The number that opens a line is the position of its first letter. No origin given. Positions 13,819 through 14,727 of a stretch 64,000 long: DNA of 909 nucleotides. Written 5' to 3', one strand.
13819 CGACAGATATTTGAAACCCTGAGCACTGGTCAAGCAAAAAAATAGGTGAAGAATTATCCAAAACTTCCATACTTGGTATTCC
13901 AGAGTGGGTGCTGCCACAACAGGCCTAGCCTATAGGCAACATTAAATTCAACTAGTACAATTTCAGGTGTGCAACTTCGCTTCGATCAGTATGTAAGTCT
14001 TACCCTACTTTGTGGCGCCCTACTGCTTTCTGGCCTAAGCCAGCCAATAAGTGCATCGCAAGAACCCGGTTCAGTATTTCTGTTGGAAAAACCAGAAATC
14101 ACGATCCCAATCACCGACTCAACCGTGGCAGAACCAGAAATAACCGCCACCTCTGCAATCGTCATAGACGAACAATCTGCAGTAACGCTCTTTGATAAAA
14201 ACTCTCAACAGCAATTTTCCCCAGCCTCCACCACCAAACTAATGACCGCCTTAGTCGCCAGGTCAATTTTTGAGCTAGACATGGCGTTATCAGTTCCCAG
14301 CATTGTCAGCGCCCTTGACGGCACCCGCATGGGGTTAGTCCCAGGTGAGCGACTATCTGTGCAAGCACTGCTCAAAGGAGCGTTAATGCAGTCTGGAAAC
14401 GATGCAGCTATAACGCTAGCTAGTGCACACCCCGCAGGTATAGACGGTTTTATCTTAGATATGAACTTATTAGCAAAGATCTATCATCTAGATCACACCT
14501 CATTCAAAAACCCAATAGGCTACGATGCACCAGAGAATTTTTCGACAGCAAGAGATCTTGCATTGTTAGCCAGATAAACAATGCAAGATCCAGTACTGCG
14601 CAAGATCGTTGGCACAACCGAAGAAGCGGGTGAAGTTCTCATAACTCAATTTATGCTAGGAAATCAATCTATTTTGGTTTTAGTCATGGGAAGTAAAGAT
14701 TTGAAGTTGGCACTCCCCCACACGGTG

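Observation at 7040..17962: Ancient tandem segmental duplication (aspS-3'end / gene X / dacA) with a chimeric dacA-5'::aspS-3' junction and reciprocal decay of the copies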

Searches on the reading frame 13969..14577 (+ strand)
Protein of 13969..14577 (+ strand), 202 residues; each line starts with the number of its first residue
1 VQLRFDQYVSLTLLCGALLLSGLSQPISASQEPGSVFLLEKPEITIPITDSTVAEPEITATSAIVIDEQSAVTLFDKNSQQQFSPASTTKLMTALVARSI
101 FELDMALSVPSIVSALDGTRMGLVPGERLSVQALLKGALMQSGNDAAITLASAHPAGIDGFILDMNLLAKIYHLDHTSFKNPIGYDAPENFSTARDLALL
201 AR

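Call 5: search_protein_families(library=pfam, proteins=[window:13969-14577:+], max_evalue=0.01)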
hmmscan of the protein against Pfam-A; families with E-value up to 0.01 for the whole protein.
window:13969-14577:+ (202 aa): 2 families
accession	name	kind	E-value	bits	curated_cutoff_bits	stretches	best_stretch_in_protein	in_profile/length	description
PF00768.25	Peptidase_S11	-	6.1e-34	118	27.6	1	51-202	3-163/239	D-alanyl-D-alanine carboxypeptidase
PF02113.21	Peptidase_S13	-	4.6e-07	29.4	22.8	1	50-104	6-62/444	D-Ala-D-Ala carboxypeptidase 3 (S13) family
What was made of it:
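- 13969..14699 (+): dacA' pseudogene. It is the orthologue of the relatives' single-copy dacA. It has a stop at 14575-14577 and a 108-nt deletion at 14610/14611 that removes KTG, and it is cut after codon 280. Pfam PF00768 (call 5).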

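Call 6: search_protein_families(library=ncbifam, proteins=[window:13969-14577:+], max_evalue=0.01)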
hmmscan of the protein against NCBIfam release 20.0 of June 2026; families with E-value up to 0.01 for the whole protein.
window:13969-14577:+ (202 aa): 9 families
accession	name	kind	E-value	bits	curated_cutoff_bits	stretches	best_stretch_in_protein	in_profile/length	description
NF007445.0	PRK10001.1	equivalog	2.6e-24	85.7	765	1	35-201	15-191/400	serine-type D-Ala-D-Ala carboxypeptidase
NF008489.0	PRK11397.1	equivalog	6.3e-21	74.6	610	1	50-202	27-190/389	serine-type D-Ala-D-Ala carboxypeptidase DacD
NF008668.0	PRK11669.1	equivalog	5.5e-20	71.7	294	1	53-200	35-184/316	D-alanyl-D-alanine endopeptidase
NF008059.0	PRK10793.1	equivalog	3.9e-19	68.7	694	1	54-201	40-198/403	D-alanyl-D-alanine carboxypeptidase DacA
NF000471.1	vanY_of_D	exception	1.7e-16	60.4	625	1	56-202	95-255/354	transpeptidase-like D-Ala-D-Ala carboxypeptidase VanY-D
NF038258.2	PBP4_Staph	exception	4.2e-13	48.9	500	1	61-186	42-175/366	penicillin-binding protein PBP4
NF038273.1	strep_PBP3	exception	1.3e-06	27.7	490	1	54-153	22-129/407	D-alanyl-D-alanine carboxypeptidase PBP3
NF008322.0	PRK11113.1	equivalog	0.00017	20.2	527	1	46-98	21-73/477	serine-type D-Ala-D-Ala carboxypeptidase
TIGR00666.1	PBP4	equivalog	0.001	17.9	107.8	1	73-102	4-33/397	D-alanyl-D-alanine carboxypeptidase/D-alanyl-D-alanine endopeptidase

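Call 37: find_homologous_proteins(query=window:13969-14577:+, max_evalue=1e-20)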
Query window:13969-14577:+ (202 aa): 285 proteins with E <= 1e-20 among 1585 candidates; the best 120 are listed.
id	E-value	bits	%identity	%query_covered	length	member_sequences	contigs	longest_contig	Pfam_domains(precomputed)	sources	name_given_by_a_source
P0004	1.4e-121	421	100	100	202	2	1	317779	PF02113.21,PF00768.26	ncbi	-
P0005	7.9e-103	360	84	100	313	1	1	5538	PF02113.21,PF00768.26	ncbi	-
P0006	1.8e-92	326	76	100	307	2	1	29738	PF02113.21,PF00768.26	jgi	-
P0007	5.0e-89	315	85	85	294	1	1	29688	PF02113.21,PF00768.26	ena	-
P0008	1.5e-73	264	63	100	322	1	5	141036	PF13354.13,PF02113.21,PF00768.26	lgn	-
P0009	2.0e-68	248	59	100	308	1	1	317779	PF02113.21,PF00768.26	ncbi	-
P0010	2.9e-64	234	59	100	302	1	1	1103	PF02113.21,PF00768.26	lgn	-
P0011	6.0e-51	191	53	100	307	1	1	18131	PF02113.21,PF00768.26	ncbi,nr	ncbi:D-alanyl-D-alanine carboxypeptidase [Candidatus Woesebacteria bacterium]|nr:D-alanyl-D-alanine 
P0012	8.9e-42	161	45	100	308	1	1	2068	PF00768.26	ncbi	-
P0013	5.1e-41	158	46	100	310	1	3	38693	PF00768.26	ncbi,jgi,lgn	jgi:D-alanyl-D-alanine carboxypeptidase (penicillin-binding protein 5/6)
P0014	2.5e-39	153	44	100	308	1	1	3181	PF00768.26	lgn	-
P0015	2.5e-39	153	50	96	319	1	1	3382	PF13354.13,PF02113.21,PF00768.26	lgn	-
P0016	8.1e-39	151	46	100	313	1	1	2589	PF00768.26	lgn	-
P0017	9.5e-39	151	45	100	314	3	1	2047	PF00768.26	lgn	-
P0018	3.0e-38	149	43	100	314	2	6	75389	PF00768.26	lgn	-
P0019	3.7e-38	149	45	99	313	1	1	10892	PF13354.13,PF00768.26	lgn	-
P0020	9.7e-37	145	47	99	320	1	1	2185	PF13354.13,PF02113.21,PF00768.26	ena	-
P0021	2.0e-36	144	43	100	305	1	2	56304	PF00768.26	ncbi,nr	ncbi:D-alanyl-D-alanine carboxypeptidase [Candidatus Woesebacteria bacterium]|nr:D-alanyl-D-alanine 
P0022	2.7e-36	143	41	100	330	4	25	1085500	PF13354.13,PF02113.21,PF00768.26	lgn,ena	-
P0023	3.5e-36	143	49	78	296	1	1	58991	PF02113.21,PF00768.26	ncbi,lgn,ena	-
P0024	4.3e-36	142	43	100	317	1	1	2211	PF13354.13,PF02113.21,PF00768.26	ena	-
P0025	5.2e-36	142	53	72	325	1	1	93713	PF13354.13,PF02113.21,PF00768.26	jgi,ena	-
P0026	1.4e-35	141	50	78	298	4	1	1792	PF13354.13,PF02113.21,PF00768.26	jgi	jgi:D-alanyl-D-alanine carboxypeptidase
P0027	1.6e-35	141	45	99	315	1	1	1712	PF13354.13,PF02113.21,PF00768.26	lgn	-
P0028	2.0e-35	140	50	73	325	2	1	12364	PF13354.13,PF02113.21,PF00768.26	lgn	-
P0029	2.4e-35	140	52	74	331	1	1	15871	PF13354.13,PF02113.21,PF00768.26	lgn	-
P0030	4.6e-35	139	49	71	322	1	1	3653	PF13354.13,PF02113.21,PF00768.26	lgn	-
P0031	7.3e-35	138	43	100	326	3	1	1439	PF13354.13,PF00768.26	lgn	-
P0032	7.5e-35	138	43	100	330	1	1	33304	PF00768.26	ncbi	-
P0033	1.5e-34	137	45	100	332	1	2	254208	PF13354.13,PF00768.26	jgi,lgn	jgi:D-alanyl-D-alanine carboxypeptidase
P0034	1.7e-34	137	49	72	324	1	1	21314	PF13354.13,PF02113.21,PF00768.26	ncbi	-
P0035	3.1e-34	136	51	72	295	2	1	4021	PF13354.13,PF02113.21,PF00768.26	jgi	jgi:D-alanyl-D-alanine carboxypeptidase (penicillin-binding protein 5/6)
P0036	4.6e-34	136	44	100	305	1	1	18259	PF13354.13,PF02113.21,PF00768.26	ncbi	ncbi:MAG TPA: D-alanyl-D-alanine carboxypeptidase [Patescibacteria group bacterium]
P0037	4.8e-34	136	44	99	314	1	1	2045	PF13354.13,PF02113.21,PF00768.26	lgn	-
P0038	9.0e-34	135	45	85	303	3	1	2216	PF13354.13,PF02113.21,PF00768.26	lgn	-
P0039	1.1e-33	135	50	72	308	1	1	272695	PF13354.13,PF02113.21,PF00768.26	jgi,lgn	jgi:D-alanyl-D-alanine carboxypeptidase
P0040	1.5e-33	134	49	72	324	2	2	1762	PF13354.13,PF02113.21,PF00768.26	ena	-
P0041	1.8e-33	134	48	76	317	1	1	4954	PF13354.13,PF02113.21,PF00768.26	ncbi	-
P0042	2.1e-33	134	51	72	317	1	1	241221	PF13354.13,PF02113.21,PF00768.26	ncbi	-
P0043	2.2e-33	134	49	72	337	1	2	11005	PF13354.13,PF02113.21,PF00768.26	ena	-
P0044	3.3e-33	133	48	72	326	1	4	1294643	PF13354.13,PF02113.21,PF00768.26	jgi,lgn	jgi:D-alanyl-D-alanine carboxypeptidase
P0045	3.5e-33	133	50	72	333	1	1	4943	PF13354.13,PF02113.21,PF00768.26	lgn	-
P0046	3.6e-33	133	48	72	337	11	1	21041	PF13354.13,PF02113.21,PF00768.26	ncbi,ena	-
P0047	4.7e-33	133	49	72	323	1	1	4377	PF13354.13,PF02113.21,PF00768.26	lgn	-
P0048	6.1e-33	132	45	99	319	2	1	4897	PF13354.13,PF02113.21,PF00768.26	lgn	-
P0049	7.3e-33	132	42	84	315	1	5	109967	PF13354.13,PF02113.21,PF00768.26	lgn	-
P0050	7.6e-33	132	47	73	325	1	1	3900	PF13354.13,PF02113.21,PF00768.26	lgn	-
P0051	8.5e-33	132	47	76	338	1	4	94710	PF00768.26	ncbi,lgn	-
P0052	8.8e-33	132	50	73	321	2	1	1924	PF13354.13,PF02113.21,PF00768.26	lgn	-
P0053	9.4e-33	132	50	72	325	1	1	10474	PF13354.13,PF02113.21,PF00768.26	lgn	-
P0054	1.0e-32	131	51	72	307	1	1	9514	PF13354.13,PF00768.26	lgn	-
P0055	1.1e-32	131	50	73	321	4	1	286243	PF13354.13,PF02113.21,PF00768.26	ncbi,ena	-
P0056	1.1e-32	131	41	100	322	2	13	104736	PF13354.13,PF00768.26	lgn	-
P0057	1.4e-32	131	51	72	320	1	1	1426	PF13354.13,PF02113.21,PF00768.26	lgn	-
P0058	1.4e-32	131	49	72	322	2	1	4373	PF13354.13,PF00768.26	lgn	-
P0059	1.5e-32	131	49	73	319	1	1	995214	PF13354.13,PF02113.21,PF00768.26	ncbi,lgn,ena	-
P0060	1.6e-32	131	49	72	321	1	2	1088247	PF13354.13,PF02113.21,PF00768.26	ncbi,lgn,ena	-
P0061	2.2e-32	130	48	72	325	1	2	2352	PF02113.21,PF00768.26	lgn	-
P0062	2.4e-32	130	50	72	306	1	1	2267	PF13354.13,PF02113.21,PF00768.26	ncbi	-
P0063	2.8e-32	130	50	72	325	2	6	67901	PF13354.13,PF02113.21,PF00768.26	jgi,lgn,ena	-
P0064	3.5e-32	130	41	97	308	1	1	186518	PF13354.13,PF02113.21,PF00768.26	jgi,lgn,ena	-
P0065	3.8e-32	130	49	73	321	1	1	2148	PF13354.13,PF02113.21,PF00768.26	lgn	-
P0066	4.8e-32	129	49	72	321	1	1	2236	PF13354.13,PF02113.21,PF00768.26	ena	-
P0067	5.0e-32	129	48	72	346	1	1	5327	PF13354.13,PF02113.21,PF00768.26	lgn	-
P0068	7.4e-32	129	49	73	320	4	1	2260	PF13354.13,PF02113.21,PF00768.26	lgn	-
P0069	7.6e-32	129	49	73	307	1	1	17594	PF13354.13,PF02113.21,PF00768.26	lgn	-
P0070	1.0e-31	128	43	100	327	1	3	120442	PF13354.13,PF00768.26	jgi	jgi:D-alanyl-D-alanine carboxypeptidase (penicillin-binding protein 5/6)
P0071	1.0e-31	128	48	72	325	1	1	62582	PF13354.13,PF02113.21,PF00768.26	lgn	-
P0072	1.2e-31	128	48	71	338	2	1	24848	PF13354.13,PF02113.21,PF00768.26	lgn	-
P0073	1.2e-31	128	47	82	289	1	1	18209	PF13354.13,PF02113.21,PF00768.26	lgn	-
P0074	1.3e-31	128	48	72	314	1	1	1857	PF13354.13,PF02113.21,PF00768.26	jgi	jgi:serine-type D-Ala-D-Ala carboxypeptidase (penicillin-binding protein 5/6)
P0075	1.4e-31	128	48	72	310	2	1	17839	PF02113.21,PF00768.26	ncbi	-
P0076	1.7e-31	127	49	72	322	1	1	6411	PF13354.13,PF02113.21,PF00768.26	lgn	-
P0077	2.2e-31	127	41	100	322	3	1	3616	PF13354.13,PF02113.21,PF00768.26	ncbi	-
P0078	2.4e-31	127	49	72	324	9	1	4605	PF13354.13,PF02113.21,PF00768.26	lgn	-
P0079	3.1e-31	127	42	98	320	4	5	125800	PF13354.13,PF02113.21,PF00768.26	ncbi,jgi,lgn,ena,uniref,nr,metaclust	ncbi:hypothetical protein A2363_02470 [Candidatus Gottesmanbacteria bacterium RIFOXYB1_FULL_47_11]|u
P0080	4.7e-31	126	45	78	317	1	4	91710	PF13354.13,PF02113.21,PF00768.26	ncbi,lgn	-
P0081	4.9e-31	126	49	72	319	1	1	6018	PF13354.13,PF02113.21,PF00768.26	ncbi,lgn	-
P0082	5.0e-31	126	47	78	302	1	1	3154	PF13354.13,PF02113.21,PF00768.26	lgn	-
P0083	5.4e-31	126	48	73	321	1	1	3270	PF13354.13,PF02113.21,PF00768.26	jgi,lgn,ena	-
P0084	5.8e-31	126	50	63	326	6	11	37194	PF13354.13,PF02113.21,PF00768.26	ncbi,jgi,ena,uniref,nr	ncbi:MAG: hypothetical protein UW37_C0014G0020 [Candidatus Gottesmanbacteria bacterium GW2011_GWA2_4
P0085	6.0e-31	126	50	72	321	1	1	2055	PF13354.13,PF02113.21,PF00768.26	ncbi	-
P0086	6.1e-31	126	48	72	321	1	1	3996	PF13354.13,PF02113.21,PF00768.26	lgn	-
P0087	6.6e-31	126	49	72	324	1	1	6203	PF13354.13,PF02113.21,PF00768.26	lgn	-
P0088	7.1e-31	125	47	73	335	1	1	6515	PF13354.13,PF02113.21,PF00768.26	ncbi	-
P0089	8.6e-31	125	38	99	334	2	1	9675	PF13354.13,PF00768.26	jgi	jgi:D-alanyl-D-alanine carboxypeptidase (penicillin-binding protein 5/6)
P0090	8.9e-31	125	49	73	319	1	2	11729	PF13354.13,PF02113.21,PF00768.26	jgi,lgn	jgi:D-alanyl-D-alanine carboxypeptidase (penicillin-binding protein 5/6)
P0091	9.9e-31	125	46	72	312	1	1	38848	PF13354.13,PF02113.21,PF00768.26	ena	-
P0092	1.1e-30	125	48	72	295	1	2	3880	PF13354.13,PF02113.21,PF00768.26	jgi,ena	-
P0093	1.1e-30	125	48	73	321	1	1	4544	PF13354.13,PF00768.26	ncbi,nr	ncbi:MAG: D-alanyl-D-alanine carboxypeptidase [Candidatus Gottesmanbacteria bacterium]|nr:D-alanyl-D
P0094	1.2e-30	125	48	77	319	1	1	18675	PF13354.13,PF02113.21,PF00768.26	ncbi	-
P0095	1.3e-30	125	47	72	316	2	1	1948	PF13354.13,PF02113.21,PF00768.26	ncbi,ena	-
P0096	1.5e-30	124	48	78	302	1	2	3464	PF02113.21,PF00768.26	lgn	-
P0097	1.6e-30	124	47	75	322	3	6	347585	PF13354.13,PF02113.21,PF00768.26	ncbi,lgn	-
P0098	1.7e-30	124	43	99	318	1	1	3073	PF13354.13,PF00768.26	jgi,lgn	-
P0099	1.7e-30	124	49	72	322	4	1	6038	PF13354.13,PF02113.21,PF00768.26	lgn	-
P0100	1.8e-30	124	47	73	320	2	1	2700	PF13354.13,PF02113.21,PF00768.26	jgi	jgi:D-alanyl-D-alanine carboxypeptidase (penicillin-binding protein 5/6)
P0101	1.9e-30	124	44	79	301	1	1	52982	PF13354.13,PF02113.21,PF00768.26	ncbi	ncbi:MAG: serine hydrolase [bacterium]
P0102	2.2e-30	124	50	72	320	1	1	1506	PF13354.13,PF02113.21,PF00768.26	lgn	-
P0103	2.6e-30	124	41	99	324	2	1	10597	PF13354.13,PF00768.26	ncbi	-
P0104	3.2e-30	123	48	72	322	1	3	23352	PF13354.13,PF02113.21,PF00768.26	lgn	-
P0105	3.4e-30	123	46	78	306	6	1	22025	PF13354.13,PF02113.21,PF00768.26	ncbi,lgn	-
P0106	3.7e-30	123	52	72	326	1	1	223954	PF13354.13,PF02113.21,PF00768.26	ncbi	-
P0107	4.5e-30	123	46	71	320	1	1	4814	PF13354.13,PF00768.26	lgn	-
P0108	4.9e-30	123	48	72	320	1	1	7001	PF13354.13,PF02113.21,PF00768.26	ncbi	-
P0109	5.4e-30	123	46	76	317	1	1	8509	PF13354.13,PF02113.21,PF00768.26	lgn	-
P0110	5.5e-30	123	52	72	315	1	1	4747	PF13354.13,PF00768.26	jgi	jgi:serine-type D-Ala-D-Ala carboxypeptidase (penicillin-binding protein 5/6)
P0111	5.6e-30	123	48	72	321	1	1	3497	PF13354.13,PF02113.21,PF00768.26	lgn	-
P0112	5.8e-30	122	48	72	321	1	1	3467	PF13354.13,PF02113.21,PF00768.26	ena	-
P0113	6.1e-30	122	48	72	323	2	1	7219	PF13354.13,PF02113.21,PF00768.26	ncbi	-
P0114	6.3e-30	122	37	99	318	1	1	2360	PF13354.13,PF02113.21,PF00768.26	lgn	-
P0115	6.4e-30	122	48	72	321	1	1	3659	PF13354.13,PF02113.21,PF00768.26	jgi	jgi:serine-type D-Ala-D-Ala carboxypeptidase (penicillin-binding protein 5/6)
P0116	6.7e-30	122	47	73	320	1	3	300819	PF13354.13,PF02113.21,PF00768.26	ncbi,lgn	-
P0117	6.7e-30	122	44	95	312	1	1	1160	PF13354.13,PF02113.21,PF00768.26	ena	-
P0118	7.4e-30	122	47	73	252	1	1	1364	PF13354.13,PF02113.21,PF00768.26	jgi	jgi:D-alanyl-D-alanine carboxypeptidase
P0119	7.4e-30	122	40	100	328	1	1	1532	PF13354.13,PF02113.21,PF00768.26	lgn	-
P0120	8.4e-30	122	40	100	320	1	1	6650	PF02113.21,PF00768.26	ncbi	-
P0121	9.5e-30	122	46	77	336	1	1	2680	PF00768.26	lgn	-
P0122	9.7e-30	122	44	74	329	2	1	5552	PF02113.21,PF00768.26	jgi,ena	-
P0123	1.0e-29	122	48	72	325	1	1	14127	PF13354.13,PF02113.21,PF00768.26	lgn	-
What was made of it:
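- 13969..14699 (+): 84% aa to P0005/L083 and 76% to P0006/L081 (call 37).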

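Call 38: find_encoding_contigs(protein=P0006, flank=10000, max_places=3)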
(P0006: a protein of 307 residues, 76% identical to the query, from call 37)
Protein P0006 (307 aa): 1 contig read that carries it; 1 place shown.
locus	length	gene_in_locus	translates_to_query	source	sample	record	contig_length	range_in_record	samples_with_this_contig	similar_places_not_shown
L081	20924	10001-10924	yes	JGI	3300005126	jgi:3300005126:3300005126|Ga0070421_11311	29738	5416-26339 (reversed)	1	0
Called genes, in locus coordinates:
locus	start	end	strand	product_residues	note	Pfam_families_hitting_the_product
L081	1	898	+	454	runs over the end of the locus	PF21760:SecD_1st, PF22599:SecDF_P1_head, PF02355:SecD_SecF_C, PF00873:ACR_tran (weak)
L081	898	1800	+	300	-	PF02355:SecD_SecF_C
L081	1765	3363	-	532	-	PF01743:PolyA_pol, PF12627:PolyA_pol_RNAbd, PF01966:HD, PF13735:tRNA_NucTran2_2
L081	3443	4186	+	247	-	PF12158:DUF3592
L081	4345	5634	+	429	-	PF01637:ATPase_2 (weak), PF13401:AAA_22 (faint), PF20720:nSTAND3 (faint), PF13173:AAA_14, PF13635:DUF4143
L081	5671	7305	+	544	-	PF01368:DHH, PF02272:DHHA1, PF17768:RecJ_OB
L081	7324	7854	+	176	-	-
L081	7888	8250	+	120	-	-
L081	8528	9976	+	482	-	PF01336:tRNA_anti-codon, PF00152:tRNA-synt_2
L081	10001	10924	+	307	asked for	PF02113:Peptidase_S13 (weak), PF00768:Peptidase_S11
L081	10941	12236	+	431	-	PF03446:NAD_binding_2 (faint), PF03721:UDPG_MGDP_dh_N, PF00984:UDPG_MGDP_dh, PF03720:UDPG_MGDP_dh_C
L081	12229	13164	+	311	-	PF01073:3Beta_HSD, PF01370:Epimerase, PF02719:Polysacc_synt_2 (faint), PF04321:RmlD_sub_bind, PF07993:NAD_binding_4 (faint), PF16363:GDP_Man_Dehyd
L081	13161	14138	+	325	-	PF01370:Epimerase, PF04321:RmlD_sub_bind, PF05368:NmrA (weak), PF16363:GDP_Man_Dehyd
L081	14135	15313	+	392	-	PF00535:Glycos_transf_2, PF04138:GtrA_DPMS_TM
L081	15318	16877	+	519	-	PF13231:PMT_2 (weak)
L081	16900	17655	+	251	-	PF00535:Glycos_transf_2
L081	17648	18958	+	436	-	PF26314:MptA_B_family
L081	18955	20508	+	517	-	PF02366:PMT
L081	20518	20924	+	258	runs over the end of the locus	PF13581:HATPase_c_2 (faint), PF02518:HATPase_c (weak)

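Call 39: find_encoding_contigs(protein=P0007, flank=10000, max_places=3)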
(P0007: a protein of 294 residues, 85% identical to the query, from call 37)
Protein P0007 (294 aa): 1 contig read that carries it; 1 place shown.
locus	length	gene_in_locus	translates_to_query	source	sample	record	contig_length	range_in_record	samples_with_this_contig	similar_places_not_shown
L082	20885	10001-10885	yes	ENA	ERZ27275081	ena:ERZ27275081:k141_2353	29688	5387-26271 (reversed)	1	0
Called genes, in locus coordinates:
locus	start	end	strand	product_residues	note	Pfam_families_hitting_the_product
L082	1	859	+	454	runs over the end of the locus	PF21760:SecD_1st, PF22599:SecDF_P1_head, PF02355:SecD_SecF_C, PF00873:ACR_tran (weak)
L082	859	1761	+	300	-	PF02355:SecD_SecF_C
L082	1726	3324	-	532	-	PF01743:PolyA_pol, PF12627:PolyA_pol_RNAbd, PF01966:HD, PF13735:tRNA_NucTran2_2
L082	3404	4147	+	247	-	PF12158:DUF3592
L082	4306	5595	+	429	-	PF01637:ATPase_2 (weak), PF13401:AAA_22 (faint), PF20720:nSTAND3 (faint), PF13173:AAA_14, PF13635:DUF4143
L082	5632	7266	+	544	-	PF01368:DHH, PF02272:DHHA1, PF17768:RecJ_OB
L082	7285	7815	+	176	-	-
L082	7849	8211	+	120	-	-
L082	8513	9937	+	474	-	PF01336:tRNA_anti-codon, PF00152:tRNA-synt_2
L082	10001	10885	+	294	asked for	PF00768:Peptidase_S11, PF02113:Peptidase_S13 (weak)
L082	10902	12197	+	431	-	PF03446:NAD_binding_2 (faint), PF03721:UDPG_MGDP_dh_N, PF00984:UDPG_MGDP_dh, PF03720:UDPG_MGDP_dh_C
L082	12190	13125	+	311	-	PF01073:3Beta_HSD, PF01370:Epimerase, PF02719:Polysacc_synt_2 (faint), PF04321:RmlD_sub_bind, PF07993:NAD_binding_4 (faint), PF16363:GDP_Man_Dehyd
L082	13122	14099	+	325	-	PF01370:Epimerase, PF04321:RmlD_sub_bind, PF05368:NmrA (weak), PF16363:GDP_Man_Dehyd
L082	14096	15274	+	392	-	PF00535:Glycos_transf_2, PF04138:GtrA_DPMS_TM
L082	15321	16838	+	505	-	PF13231:PMT_2 (weak)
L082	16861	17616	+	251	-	PF00535:Glycos_transf_2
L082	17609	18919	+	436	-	PF26314:MptA_B_family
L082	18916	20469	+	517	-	PF02366:PMT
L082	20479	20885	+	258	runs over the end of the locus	PF13581:HATPase_c_2 (faint), PF02518:HATPase_c (weak)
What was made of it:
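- In L081/L082 aspS is directly followed by dacA (annotated gap 24 nt in L081 and 63 nt in L082), and there is no X (calls 38, 39).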

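Call 40: find_encoding_contigs(protein=P0005, flank=10000, max_places=3)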
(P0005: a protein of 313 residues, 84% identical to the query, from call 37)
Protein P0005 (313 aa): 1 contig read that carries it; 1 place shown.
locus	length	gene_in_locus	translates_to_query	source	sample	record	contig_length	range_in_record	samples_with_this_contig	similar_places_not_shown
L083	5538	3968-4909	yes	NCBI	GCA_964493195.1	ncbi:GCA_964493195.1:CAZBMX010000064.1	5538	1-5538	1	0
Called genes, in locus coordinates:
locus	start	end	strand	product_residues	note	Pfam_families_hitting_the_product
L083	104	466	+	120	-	-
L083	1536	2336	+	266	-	PF00152:tRNA-synt_2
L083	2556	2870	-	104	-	-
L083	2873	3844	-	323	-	-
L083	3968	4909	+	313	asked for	PF00768:Peptidase_S11, PF02113:Peptidase_S13 (weak)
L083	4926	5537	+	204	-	?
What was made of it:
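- The relatives that share the dacA' lineage have single copies (calls 38-40).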
